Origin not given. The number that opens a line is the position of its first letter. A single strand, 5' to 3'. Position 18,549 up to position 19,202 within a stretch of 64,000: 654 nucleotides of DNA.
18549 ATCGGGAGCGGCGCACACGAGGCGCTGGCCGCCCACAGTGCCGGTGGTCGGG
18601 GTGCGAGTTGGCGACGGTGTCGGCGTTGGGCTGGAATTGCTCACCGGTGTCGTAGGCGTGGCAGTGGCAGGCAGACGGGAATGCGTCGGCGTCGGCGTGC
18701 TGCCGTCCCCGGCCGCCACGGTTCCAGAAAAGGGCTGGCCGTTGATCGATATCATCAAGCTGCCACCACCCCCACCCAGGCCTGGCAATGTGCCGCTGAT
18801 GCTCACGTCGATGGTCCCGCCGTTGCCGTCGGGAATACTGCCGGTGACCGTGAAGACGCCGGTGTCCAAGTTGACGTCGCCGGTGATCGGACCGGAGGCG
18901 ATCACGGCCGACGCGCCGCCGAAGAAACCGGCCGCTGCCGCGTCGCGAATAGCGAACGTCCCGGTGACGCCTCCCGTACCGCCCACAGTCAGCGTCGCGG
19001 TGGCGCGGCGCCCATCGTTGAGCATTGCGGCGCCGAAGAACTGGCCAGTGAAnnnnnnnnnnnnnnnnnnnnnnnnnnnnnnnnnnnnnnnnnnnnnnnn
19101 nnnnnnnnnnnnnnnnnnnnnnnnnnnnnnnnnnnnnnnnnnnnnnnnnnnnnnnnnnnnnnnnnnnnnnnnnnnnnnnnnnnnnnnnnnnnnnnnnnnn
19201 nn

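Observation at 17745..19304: Dockerin/EF-hand-like repeat pair on secreted proteins with non-cellulosomal partner domains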

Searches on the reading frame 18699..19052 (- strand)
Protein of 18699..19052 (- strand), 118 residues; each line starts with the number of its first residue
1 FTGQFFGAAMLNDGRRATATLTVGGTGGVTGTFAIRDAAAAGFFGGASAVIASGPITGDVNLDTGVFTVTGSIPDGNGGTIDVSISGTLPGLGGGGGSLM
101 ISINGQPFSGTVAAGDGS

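Call 7: search_protein_families(library=pfam, proteins=[window:18699-19052:-], max_evalue=10)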
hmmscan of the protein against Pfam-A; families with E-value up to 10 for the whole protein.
seq(118 aa): 0 families
